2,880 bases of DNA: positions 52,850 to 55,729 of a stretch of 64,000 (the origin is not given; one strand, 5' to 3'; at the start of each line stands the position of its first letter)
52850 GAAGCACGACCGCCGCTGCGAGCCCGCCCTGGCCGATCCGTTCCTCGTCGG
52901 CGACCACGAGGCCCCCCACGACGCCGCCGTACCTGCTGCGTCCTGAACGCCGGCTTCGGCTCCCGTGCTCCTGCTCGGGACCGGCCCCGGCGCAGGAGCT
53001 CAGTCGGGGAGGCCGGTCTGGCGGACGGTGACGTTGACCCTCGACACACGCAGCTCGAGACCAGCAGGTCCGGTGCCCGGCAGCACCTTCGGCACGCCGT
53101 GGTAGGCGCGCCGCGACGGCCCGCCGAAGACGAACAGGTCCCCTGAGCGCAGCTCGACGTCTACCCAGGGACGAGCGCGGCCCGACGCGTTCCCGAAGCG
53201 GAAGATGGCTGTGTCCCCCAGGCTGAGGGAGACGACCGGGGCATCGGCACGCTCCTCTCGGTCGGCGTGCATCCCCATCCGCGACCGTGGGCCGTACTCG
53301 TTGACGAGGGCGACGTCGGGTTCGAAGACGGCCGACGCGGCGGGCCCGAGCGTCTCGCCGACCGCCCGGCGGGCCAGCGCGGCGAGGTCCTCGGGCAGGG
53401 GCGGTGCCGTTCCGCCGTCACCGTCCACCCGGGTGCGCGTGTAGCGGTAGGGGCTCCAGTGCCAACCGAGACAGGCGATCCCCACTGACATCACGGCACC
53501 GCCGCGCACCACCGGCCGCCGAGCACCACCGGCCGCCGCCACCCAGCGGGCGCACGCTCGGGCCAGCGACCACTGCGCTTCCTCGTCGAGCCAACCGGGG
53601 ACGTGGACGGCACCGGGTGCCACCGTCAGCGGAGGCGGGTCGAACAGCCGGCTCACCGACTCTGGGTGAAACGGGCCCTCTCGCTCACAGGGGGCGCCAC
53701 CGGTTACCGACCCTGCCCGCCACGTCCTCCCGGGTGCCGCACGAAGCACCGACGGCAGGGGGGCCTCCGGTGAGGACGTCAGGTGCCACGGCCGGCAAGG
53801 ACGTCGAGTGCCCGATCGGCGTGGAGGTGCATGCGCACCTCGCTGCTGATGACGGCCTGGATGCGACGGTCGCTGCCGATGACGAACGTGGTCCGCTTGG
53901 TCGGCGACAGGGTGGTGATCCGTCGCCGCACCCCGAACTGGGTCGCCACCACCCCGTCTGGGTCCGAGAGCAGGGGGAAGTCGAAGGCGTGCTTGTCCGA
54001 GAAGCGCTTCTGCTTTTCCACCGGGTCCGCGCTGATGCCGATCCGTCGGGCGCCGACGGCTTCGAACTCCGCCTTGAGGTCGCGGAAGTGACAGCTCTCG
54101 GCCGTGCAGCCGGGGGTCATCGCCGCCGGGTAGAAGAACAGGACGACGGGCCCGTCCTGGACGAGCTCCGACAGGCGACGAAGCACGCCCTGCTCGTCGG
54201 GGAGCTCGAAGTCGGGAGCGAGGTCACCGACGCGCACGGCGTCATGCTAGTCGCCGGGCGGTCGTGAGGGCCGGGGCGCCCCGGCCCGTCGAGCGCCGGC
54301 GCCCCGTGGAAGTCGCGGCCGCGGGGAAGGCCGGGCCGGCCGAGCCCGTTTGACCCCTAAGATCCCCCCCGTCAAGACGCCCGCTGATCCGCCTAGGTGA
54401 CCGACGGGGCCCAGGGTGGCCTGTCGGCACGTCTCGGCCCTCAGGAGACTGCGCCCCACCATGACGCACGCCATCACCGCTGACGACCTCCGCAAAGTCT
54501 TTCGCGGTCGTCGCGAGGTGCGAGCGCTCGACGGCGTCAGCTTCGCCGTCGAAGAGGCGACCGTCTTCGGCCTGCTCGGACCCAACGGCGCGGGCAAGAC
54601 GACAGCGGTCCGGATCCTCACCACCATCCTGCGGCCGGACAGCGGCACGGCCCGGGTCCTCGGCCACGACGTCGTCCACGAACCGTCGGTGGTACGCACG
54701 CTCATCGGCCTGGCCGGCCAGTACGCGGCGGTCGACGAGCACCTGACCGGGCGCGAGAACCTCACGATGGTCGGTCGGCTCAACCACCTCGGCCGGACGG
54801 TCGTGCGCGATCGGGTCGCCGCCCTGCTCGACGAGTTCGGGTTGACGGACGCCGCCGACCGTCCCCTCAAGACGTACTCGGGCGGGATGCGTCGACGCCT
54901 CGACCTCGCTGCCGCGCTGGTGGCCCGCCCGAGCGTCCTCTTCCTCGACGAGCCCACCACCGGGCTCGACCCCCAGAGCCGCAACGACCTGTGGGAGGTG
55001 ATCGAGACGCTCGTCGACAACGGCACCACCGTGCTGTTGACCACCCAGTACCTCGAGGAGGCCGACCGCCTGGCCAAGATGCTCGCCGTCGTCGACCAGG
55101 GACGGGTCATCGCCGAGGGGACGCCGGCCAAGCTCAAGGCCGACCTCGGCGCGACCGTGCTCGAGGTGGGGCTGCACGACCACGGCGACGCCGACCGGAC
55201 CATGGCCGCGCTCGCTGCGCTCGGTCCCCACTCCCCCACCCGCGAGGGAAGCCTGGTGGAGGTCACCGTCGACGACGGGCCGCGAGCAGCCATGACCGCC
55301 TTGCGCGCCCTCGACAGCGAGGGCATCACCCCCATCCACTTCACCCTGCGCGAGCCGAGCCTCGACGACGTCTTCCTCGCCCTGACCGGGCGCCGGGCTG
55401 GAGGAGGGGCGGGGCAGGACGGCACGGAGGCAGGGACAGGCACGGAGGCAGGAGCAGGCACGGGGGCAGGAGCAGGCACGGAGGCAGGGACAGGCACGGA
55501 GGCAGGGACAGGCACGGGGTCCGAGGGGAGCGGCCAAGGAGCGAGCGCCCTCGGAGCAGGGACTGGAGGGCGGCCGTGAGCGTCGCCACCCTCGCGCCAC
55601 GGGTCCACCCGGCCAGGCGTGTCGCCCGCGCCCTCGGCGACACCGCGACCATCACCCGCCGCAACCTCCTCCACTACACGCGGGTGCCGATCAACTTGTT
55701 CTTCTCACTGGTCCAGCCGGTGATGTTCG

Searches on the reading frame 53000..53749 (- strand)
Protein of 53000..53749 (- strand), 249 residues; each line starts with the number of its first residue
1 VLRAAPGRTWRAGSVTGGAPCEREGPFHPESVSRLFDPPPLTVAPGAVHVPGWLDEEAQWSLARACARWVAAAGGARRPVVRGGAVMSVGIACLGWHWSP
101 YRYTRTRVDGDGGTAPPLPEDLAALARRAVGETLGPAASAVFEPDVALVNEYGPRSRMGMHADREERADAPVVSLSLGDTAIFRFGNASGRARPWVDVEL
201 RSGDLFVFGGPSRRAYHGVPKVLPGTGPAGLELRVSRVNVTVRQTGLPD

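Call 30: search_protein_families(library=pfam, proteins=[window:53000-53749:-], max_evalue=0.001)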
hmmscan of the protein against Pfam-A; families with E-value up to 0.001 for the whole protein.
window:53000-53749:- (249 aa): 1 family
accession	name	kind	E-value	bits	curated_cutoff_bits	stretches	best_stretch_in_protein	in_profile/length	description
PF13532.12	2OG-FeII_Oxy_2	-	3.9e-43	148.4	31.2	1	46-243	1-194/194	2OG-Fe(II) oxygenase superfamily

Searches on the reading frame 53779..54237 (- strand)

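Call 30: search_protein_families(library=pfam, proteins=[window:53779-54237:-], max_evalue=0.001)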
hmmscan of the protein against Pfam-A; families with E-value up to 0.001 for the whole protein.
window:53779-54237:- (152 aa): 3 families
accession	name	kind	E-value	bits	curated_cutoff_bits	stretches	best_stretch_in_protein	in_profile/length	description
PF00578.27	AhpC-TSA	-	2.3e-35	121.7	26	1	3-128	1-123/124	AhpC/TSA family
PF08534.16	Redoxin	-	2e-21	76.8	26.6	1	3-133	2-135/148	Redoxin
PF13911.12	AhpC-TSA_2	-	0.00073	20.3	27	1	52-112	3-63/114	AhpC/TSA antioxidant enzyme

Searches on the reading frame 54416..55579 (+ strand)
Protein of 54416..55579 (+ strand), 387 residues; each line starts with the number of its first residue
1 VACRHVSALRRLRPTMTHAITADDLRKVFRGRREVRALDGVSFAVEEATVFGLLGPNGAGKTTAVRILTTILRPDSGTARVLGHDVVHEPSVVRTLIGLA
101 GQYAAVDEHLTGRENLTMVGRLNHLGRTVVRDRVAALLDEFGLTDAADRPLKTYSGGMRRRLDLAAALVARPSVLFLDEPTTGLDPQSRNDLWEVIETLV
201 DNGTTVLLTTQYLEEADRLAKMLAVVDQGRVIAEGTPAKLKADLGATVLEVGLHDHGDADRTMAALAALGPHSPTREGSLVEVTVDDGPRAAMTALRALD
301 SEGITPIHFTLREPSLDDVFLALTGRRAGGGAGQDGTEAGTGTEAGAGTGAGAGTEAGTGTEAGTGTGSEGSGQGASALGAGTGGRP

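Call 30: search_protein_families(library=pfam, proteins=[window:54416-55579:+], max_evalue=0.001)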
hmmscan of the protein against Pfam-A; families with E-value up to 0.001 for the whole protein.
window:54416-55579:+ (387 aa): 6 families
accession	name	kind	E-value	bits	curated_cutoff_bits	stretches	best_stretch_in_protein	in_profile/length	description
PF00005.33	ABC_tran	-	1.1e-29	104.3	25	1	38-182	1-137/137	ABC transporter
PF13304.12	AAA_21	-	2.7e-13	51.1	27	1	138-211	222-298/304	AAA domain, putative AbiEii toxin, Type IV TA system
PF13732.12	DrrA1-3_C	-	2e-08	35.3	27.4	1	235-323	1-80/81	ATP-binding protein DrrA1-3-like, C-terminal domain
PF01695.23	IstB_IS21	-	9.5e-06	25.7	24.1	0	165-215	147-198/238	IstB-like ATP binding protein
PF02702.23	KdpD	-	0.00019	21.4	26.1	1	151-217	62-131/210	Osmosensitive K+ channel His kinase sensor domain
PF13175.12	AAA_15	-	0.00091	19.4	32.1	0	173-210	330-368/374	AAA ATPase domain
